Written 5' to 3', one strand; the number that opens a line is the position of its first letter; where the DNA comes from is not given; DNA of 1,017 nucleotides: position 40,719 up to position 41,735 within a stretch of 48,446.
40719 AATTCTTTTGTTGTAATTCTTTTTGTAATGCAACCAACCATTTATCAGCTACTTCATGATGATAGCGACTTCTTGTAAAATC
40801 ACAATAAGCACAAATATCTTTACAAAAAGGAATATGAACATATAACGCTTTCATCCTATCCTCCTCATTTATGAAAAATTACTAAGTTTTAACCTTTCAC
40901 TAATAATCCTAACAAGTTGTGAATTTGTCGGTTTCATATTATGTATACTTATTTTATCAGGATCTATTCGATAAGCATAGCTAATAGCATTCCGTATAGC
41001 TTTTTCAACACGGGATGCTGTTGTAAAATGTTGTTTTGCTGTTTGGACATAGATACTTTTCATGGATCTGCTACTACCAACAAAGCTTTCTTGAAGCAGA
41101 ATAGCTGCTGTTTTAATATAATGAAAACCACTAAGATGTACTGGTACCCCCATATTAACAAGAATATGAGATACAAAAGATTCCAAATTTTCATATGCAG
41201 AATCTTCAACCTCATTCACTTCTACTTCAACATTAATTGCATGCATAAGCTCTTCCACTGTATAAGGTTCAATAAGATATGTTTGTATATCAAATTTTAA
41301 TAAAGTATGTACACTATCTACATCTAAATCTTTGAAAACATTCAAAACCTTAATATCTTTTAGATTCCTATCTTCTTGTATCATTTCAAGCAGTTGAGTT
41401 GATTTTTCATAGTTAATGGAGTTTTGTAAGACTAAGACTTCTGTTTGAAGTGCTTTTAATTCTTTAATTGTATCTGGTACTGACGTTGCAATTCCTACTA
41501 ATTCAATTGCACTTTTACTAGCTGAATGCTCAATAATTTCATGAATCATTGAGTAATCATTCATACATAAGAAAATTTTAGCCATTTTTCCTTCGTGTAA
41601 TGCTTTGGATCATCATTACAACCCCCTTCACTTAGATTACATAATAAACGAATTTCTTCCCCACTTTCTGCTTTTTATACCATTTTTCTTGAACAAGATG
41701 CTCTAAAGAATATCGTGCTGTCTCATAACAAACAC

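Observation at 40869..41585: Spo0A-like regulator whose receiver domain has lost the phosphorylation machinery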

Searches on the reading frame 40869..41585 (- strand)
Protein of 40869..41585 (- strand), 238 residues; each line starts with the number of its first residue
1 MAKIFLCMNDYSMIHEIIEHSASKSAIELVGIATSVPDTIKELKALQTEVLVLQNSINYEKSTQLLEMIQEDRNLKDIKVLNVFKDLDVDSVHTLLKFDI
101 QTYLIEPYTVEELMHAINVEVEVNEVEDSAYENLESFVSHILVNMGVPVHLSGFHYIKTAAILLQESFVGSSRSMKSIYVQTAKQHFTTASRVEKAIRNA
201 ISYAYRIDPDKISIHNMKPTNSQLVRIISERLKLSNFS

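Call 3: search_protein_families(library=pfam, proteins=[window:40869-41585:-], max_evalue=1)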
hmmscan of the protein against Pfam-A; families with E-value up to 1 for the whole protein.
window:40869-41585:- (238 aa): 5 families
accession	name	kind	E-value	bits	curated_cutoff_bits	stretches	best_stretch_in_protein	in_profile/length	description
PF08769.17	Spo0A_C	-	2.5e-17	63.2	25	1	138-232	1-104/104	Sporulation initiation factor Spo0A C terminal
PF00072.30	Response_reg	-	0.00066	20.3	30.2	1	6-118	2-111/111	Response regulator receiver domain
PF02119.21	FlgI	-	0.0013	18.2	25.3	1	172-230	159-219/343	Flagellar P-ring protein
PF22560.2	GMT-wHTH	-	0.11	13.3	27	1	161-201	30-70/82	GMT-like wHTH domain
PF22454.1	PQQ_syn_pqqF_N_2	-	0.16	12.4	27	0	104-161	48-104/147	PQQ synthase PqqF, N-terminal lobe domain 2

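Call 4: search_protein_families(library=ncbifam, proteins=[window:40869-41585:-], max_evalue=1)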
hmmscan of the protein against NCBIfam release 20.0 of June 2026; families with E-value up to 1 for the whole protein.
window:40869-41585:- (238 aa): 5 families
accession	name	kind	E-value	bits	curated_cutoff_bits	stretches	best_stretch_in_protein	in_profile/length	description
TIGR02875.1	spore_0_A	equivalog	5.8e-22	78.2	200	1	7-235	8-258/262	sporulation transcription factor Spo0A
NF003676.1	PRK05303.1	subfamily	0.0021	17.1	300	1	174-230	159-217/344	flagellar basal body P-ring protein FlgI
NF007901.0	PRK10610.1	equivalog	0.0023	18.1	189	1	5-118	8-121/129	chemotaxis response regulator CheY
NF007135.0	PRK09581.1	equivalog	0.0077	15.1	474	1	34-138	185-289/457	PleD family two-component system response regulator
TIGR02154.1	PhoB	equivalog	0.027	13.8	296.2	1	2-119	2-118/226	phosphate regulon transcriptional regulator PhoB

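Call 6: find_homologous_proteins(query=window:40869-41585:-, max_evalue=0.001)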
Query window:40869-41585:- (238 aa): 5 proteins with E <= 0.001 among 197 candidates.
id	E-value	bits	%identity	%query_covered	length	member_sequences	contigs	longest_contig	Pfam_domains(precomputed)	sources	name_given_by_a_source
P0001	1.8e-144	497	100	100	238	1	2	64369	PF08769.18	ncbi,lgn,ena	-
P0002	3.9e-143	492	99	100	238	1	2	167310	PF08769.18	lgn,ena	-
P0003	5.1e-134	463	91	100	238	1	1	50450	PF08769.18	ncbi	-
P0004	3.8e-113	395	76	100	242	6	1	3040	PF08769.18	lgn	-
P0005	3.5e-63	231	46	98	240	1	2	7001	PF08769.18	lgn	-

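Call 10: find_related_loci(query=A1, collection=genome_contigs, flank=10000)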
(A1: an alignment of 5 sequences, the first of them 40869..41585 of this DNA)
Query A1 (238 aa) in genome_contigs; peptide patterns used: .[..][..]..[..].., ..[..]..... (x = any residue, [..] = any of these).
121 stretches matched a pattern; 9 encode a relative of the query (tblastn E <= 1e-3); 9 distinct loci.
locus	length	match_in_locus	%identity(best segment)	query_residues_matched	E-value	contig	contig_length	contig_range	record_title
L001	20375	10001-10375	30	115-233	9e-11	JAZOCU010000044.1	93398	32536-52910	MAG: Oscillospiraceae bacterium isolate T1900044755_TS20190421.MAGScoT_cleanbin_000002 SGB_2267_k141_1156522, whole geno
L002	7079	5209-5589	28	117-233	1e-10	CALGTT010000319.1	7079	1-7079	MAG TPA_asm: uncultured Ruminococcus sp. isolate SRR6425803_bin.6_CONCOCT_v1.1_MAG genome assembly, contig: ERZ1767618.5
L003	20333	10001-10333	32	133-233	1e-10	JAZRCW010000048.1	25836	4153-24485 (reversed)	MAG: Ruminococcus sp. isolate T1900045510_YK20190204.MAGScoT_cleanbin_000002 SGB_7552_k141_2807774, whole genome shotgun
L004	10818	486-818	32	133-233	2e-10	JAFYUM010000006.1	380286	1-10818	MAG: Ruminococcus sp. isolate RGIG7433 Water_buffalos_Colon-1__c54880, whole genome shotgun sequence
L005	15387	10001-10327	31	135-233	2e-10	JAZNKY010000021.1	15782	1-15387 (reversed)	MAG: Oscillospiraceae bacterium isolate T1900044673_TS20190139.MAGScoT_cleanbin_000004 SGB_1603_k141_2022451, whole geno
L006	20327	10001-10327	31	135-233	2e-10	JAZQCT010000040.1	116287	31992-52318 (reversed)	MAG: Oscillospiraceae bacterium isolate T1900044637_TS20190103.MAGScoT_cleanbin_000055 SGB_1188_k141_1220862, whole geno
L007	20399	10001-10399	25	111-233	2e-8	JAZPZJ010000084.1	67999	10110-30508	MAG: Oscillospiraceae bacterium isolate T1900044645_TS20190111.MAGScoT_cleanbin_000033 SGB_1343_k141_154415, whole genom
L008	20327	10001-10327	30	135-233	1e-7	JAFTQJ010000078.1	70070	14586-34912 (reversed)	MAG: Oscillospiraceae bacterium isolate RGIG4054 Roe_deer_Cecum.Co__c1738100, whole genome shotgun sequence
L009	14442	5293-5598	28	142-233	3e-7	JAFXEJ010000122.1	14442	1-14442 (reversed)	MAG: Ruminococcus sp. isolate RGIG6339 Sheep_Rectum-4__c685963, whole genome shotgun sequence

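Call 11: find_encoding_contigs(protein=P0002, flank=10000, max_places=4)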
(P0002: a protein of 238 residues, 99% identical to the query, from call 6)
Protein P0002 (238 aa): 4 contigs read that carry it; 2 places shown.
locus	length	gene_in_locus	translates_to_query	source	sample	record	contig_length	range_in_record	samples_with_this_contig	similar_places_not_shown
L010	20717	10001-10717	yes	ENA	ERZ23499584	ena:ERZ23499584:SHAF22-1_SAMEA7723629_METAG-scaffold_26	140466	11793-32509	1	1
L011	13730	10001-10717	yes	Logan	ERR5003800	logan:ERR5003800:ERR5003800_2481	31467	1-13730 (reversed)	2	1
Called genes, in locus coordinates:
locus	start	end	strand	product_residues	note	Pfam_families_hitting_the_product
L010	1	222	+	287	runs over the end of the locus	PF07454:SpoIIP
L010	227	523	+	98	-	-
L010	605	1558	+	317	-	PF00551:Formyl_trans_N, PF02911:Formyl_trans_C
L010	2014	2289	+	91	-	PF13780:DUF4176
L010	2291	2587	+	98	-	-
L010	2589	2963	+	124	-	-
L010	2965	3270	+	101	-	-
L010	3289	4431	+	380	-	-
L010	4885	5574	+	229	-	-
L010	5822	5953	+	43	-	-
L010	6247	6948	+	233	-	-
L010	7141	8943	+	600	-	PF00009:GTP_EFTU, PF03144:GTP_EFTU_D2, PF22042:EF-G_D2 (weak), PF00679:EFG_C, PF06421:LepA_C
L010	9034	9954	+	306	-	-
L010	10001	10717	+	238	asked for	PF08769:Spo0A_C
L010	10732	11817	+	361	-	PF04055:Radical_SAM, PF06969:HemN_C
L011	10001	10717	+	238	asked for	PF08769:Spo0A_C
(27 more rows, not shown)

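Call 12: find_encoding_contigs(protein=P0005, flank=10000, max_places=4)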
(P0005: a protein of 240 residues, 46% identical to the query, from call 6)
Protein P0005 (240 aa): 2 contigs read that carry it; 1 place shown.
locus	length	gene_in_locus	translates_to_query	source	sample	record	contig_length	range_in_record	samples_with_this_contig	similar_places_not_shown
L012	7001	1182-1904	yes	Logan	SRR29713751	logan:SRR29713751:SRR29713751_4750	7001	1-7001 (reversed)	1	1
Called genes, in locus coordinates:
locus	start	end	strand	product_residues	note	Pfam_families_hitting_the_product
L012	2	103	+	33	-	?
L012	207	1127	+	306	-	-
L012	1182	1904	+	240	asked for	PF08769:Spo0A_C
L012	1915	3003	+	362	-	PF04055:Radical_SAM, PF06969:HemN_C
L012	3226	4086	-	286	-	PF01488:Shikimate_DH (weak), PF02826:2-Hacid_dh_C (faint), PF03446:NAD_binding_2, PF03807:F420_oxidored (weak), PF14833:NAD_binding_11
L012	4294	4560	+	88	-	PF00312:Ribosomal_S15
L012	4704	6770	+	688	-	-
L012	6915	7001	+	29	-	?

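Call 13: search_protein_representatives(alignment_id=A1)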
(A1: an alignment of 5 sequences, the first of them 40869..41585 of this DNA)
Query: 5 sequences, 240 profile positions. Proteins with E-value up to 0.001 (for the whole library): 4161; up to 1e-10: 607; up to 1e-30: 21. The best 150 are listed.
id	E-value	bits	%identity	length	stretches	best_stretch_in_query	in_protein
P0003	6.4e-138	474.6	-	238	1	1-238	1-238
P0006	2.5e-55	204.2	-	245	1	1-237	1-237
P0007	7.8e-54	199.4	-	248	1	2-236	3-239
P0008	5.4e-53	196.6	-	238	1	3-236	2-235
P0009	4.5e-52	193.6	-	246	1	1-234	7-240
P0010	6.9e-52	193.0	-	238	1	1-234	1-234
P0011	5.0e-51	190.2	-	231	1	8-236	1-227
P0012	1.4e-50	188.7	-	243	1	3-236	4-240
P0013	2.6e-46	174.7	-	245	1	1-236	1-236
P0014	5.7e-46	173.6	-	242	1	1-235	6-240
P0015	6.6e-44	166.9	-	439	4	123-232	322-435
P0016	5.3e-40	154.1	-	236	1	1-234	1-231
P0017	8.9e-38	146.8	-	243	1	1-236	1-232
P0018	1.5e-37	146.1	-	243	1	1-232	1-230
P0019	1.6e-35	139.4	-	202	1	47-235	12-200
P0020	2.6e-34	135.5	-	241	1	1-236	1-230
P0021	1.2e-33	133.3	-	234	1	1-234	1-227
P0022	1.8e-33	132.7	-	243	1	3-233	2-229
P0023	3.5e-33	131.8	-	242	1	1-236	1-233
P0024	4.8e-32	128.1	-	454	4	132-233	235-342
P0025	2.1e-31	125.9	-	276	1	1-234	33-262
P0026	3.1e-28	115.6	-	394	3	132-235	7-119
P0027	1.7e-26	109.9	-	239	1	1-230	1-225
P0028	8.8e-26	107.5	-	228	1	1-208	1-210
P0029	3.1e-23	99.2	-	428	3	128-226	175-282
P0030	8.1e-23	97.8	-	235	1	1-231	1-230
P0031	1.4e-22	97.0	-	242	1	40-234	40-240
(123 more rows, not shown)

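Call 18: list_cluster_members(proteins=[P0001, P0003, P0006, P0007, P0008, P0009, P0010, P0013, P0017, P0018])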
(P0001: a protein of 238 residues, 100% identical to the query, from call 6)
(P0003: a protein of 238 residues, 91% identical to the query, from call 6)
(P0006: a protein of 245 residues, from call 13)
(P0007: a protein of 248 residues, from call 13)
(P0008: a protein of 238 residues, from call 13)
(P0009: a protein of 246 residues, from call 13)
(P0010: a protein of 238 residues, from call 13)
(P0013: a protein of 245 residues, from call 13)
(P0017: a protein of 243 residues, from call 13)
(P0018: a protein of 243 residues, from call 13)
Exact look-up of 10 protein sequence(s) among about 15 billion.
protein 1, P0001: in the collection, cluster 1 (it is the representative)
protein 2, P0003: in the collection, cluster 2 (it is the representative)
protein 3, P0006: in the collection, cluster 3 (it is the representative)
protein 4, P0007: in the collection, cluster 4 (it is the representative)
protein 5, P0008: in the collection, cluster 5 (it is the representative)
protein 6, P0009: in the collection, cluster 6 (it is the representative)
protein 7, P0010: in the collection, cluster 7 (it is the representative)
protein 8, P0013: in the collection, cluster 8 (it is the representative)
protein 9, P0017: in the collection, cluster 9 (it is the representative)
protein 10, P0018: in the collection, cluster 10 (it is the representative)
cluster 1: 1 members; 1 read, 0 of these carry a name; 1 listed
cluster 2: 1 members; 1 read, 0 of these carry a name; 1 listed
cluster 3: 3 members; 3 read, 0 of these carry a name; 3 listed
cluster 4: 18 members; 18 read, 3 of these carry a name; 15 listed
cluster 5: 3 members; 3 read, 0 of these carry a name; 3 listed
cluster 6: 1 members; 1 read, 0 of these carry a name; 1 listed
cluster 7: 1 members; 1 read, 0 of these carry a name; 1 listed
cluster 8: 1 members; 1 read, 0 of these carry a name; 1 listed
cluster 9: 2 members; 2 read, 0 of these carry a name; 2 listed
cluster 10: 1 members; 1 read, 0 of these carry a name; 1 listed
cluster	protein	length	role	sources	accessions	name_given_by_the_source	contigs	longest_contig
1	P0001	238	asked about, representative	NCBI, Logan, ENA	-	-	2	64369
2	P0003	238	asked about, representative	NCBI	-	-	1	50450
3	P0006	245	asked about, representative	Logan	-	-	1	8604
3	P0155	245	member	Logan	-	-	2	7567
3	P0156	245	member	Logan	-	-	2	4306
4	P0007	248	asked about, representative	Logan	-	-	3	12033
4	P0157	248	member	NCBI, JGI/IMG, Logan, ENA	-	hypothetical protein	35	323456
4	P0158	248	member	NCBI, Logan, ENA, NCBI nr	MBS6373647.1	MAG: hypothetical protein KH431_03395 [Erysipelotrichaceae bacterium] | hypothetical protein [Erysipelotrichaceae bacterium]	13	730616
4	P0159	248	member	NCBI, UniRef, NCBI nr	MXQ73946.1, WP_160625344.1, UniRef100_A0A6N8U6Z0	hypothetical protein GSF08_08330 [Clostridiaceae bacterium DONG20-135] | Sporulation initiation factor Spo0A C-terminal domain-containing protein n=1 ... | sporulation initiation factor Spo0A C-terminal domain-containing protein ...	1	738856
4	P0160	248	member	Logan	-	-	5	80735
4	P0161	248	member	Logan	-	-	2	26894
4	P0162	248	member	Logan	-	-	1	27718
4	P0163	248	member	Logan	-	-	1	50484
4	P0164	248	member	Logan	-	-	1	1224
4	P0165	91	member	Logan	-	-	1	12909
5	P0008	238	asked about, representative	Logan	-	-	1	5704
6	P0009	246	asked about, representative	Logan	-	-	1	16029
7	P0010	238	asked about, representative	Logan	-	-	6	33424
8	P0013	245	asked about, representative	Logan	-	-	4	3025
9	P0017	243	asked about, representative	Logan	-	-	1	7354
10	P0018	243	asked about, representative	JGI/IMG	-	-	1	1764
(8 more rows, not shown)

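Call 24: list_cluster_members(proteins=[P0011, P0012, P0014, P0016, P0020, P0021, P0022, P0023, P0025, P0027])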
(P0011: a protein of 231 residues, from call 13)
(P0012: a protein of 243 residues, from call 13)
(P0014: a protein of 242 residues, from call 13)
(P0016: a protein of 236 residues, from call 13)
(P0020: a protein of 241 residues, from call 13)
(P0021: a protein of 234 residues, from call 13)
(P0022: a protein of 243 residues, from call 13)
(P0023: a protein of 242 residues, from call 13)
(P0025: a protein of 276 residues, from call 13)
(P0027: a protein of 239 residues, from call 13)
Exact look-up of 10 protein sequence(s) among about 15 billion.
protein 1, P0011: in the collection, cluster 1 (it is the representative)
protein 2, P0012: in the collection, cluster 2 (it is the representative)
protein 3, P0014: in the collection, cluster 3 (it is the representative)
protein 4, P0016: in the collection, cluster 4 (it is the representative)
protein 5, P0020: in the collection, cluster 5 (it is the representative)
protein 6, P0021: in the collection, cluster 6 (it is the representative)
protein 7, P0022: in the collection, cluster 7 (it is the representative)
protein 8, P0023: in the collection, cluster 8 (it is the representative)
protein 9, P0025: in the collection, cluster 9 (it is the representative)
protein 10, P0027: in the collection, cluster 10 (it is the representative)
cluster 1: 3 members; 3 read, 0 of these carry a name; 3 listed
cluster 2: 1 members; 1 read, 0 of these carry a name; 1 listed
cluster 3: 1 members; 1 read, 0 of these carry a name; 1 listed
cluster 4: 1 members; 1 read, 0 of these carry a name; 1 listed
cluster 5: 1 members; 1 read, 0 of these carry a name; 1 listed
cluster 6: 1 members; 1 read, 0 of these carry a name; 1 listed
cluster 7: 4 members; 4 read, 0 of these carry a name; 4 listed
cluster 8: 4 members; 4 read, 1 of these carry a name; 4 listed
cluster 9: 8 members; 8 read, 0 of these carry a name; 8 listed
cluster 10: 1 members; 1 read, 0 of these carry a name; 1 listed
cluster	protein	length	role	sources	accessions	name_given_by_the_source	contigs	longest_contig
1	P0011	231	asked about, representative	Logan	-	-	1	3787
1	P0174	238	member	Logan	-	-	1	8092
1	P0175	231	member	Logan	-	-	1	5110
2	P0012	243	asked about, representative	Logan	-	-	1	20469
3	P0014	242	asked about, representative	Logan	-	-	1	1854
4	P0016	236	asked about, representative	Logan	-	-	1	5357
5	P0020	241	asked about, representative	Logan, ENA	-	-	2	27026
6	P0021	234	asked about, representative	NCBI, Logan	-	-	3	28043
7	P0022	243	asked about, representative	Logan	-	-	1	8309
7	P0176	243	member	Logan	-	-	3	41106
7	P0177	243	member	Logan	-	-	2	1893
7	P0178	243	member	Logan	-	-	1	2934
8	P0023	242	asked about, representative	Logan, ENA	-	-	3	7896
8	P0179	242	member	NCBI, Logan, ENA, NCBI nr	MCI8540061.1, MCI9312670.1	MAG: hypothetical protein HFE68_04820 [Erysipelotrichaceae bacterium] | hypothetical protein [Erysipelotrichaceae bacterium]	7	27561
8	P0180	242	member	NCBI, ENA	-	-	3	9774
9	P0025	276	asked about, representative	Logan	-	-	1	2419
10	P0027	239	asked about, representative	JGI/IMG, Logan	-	-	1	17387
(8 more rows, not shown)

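Call 29: find_homologous_proteins(query=A3, max_evalue=1e-25)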
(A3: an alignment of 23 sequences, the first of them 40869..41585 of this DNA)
Query A3 (23 sequences) (238 aa, profile of the alignment): 21 proteins with E <= 1e-25 among 5708 candidates.
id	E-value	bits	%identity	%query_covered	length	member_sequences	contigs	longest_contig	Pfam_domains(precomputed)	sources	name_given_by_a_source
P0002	1.7e-90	321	99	100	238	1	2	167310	PF08769.18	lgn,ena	-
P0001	2.5e-90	320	100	100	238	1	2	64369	PF08769.18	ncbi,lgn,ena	-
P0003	2.7e-90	320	91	100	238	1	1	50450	PF08769.18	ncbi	-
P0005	9.0e-88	312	46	98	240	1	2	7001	PF08769.18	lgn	-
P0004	2.5e-84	301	76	100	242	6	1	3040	PF08769.18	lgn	-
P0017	1.2e-78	282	32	99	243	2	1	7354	PF08769.18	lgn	-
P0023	1.6e-76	275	31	99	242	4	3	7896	PF08769.18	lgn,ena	-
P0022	5.6e-75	270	30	97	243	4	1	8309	PF08769.18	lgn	-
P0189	3.3e-74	267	35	98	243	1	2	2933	PF08769.18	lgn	-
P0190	1.2e-73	266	33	97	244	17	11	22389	PF08769.18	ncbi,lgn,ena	-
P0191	5.1e-72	260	32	98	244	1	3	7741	PF08769.18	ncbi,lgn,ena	-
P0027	1.1e-68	249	38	52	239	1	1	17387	PF08769.18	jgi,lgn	-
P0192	5.8e-68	247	36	66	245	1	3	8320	PF08769.18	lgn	-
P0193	2.9e-67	245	31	96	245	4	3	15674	PF08769.18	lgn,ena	-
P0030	7.2e-67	243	27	98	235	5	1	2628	PF08769.18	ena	-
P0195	2.9e-65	238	32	96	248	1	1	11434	PF08769.18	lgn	-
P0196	7.2e-64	234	31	96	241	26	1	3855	PF08769.18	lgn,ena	-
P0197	8.3e-63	230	30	96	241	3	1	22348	PF08769.18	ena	-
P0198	3.7e-59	218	28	98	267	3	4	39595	PF08769.18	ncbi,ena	-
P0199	4.0e-59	218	39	52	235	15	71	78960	PF08769.18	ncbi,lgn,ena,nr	ncbi:hypothetical protein D5266_02960 [bacterium c-19]|nr:hypothetical protein [bacterium c-19]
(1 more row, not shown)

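Call 30: list_cluster_members(proteins=[P0190, P0191, P0193, P0196, P0197, P0198, P0199, P0195, P0030, P0028])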
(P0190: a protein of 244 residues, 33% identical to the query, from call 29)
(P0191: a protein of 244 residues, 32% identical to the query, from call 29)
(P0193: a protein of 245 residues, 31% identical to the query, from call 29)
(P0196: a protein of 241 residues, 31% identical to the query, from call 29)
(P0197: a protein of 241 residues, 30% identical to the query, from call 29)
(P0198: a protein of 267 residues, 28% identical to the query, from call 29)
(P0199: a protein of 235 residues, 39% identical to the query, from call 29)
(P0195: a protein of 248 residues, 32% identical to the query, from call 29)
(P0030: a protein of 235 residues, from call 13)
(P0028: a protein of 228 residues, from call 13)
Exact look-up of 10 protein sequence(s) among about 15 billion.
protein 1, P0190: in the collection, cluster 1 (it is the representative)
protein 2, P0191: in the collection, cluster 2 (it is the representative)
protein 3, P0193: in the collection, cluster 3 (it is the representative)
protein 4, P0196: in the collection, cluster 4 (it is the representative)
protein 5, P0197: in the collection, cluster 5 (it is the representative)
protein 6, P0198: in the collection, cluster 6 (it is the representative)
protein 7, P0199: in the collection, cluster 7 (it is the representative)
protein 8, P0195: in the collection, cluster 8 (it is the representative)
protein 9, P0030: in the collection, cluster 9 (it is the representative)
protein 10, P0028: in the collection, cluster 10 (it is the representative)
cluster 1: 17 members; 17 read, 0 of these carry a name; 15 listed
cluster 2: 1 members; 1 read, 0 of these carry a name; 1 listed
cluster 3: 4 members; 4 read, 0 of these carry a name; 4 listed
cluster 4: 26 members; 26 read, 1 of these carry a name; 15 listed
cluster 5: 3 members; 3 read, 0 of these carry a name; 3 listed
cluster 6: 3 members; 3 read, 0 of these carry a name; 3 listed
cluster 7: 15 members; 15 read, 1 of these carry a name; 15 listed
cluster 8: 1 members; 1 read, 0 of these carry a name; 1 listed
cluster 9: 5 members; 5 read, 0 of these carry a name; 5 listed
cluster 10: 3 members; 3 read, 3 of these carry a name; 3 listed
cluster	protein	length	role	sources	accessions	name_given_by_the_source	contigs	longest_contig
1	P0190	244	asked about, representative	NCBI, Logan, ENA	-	-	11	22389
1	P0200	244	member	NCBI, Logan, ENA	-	-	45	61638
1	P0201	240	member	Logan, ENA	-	-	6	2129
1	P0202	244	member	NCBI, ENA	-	-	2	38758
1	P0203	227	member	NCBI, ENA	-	-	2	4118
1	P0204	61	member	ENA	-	-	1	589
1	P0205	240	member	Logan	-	-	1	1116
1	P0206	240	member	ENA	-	-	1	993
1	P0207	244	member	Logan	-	-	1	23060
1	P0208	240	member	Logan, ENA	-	-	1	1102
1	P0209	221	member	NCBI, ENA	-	-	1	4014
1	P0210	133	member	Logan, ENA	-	-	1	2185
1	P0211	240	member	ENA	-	-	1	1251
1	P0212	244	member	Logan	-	-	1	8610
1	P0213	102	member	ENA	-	-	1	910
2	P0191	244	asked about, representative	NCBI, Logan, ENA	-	-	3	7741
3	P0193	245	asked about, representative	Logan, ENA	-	-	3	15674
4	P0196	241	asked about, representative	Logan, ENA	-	-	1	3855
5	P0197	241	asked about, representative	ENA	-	-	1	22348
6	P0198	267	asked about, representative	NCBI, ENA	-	-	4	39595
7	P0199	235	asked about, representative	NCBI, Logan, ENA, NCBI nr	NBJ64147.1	hypothetical protein D5266_02960 [bacterium c-19] | hypothetical protein [bacterium c-19]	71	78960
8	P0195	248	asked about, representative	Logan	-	-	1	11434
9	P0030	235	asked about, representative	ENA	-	-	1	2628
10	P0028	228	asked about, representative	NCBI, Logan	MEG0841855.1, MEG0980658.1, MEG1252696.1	MAG: sporulation initiation factor Spo0A C-terminal domain-containing protein ...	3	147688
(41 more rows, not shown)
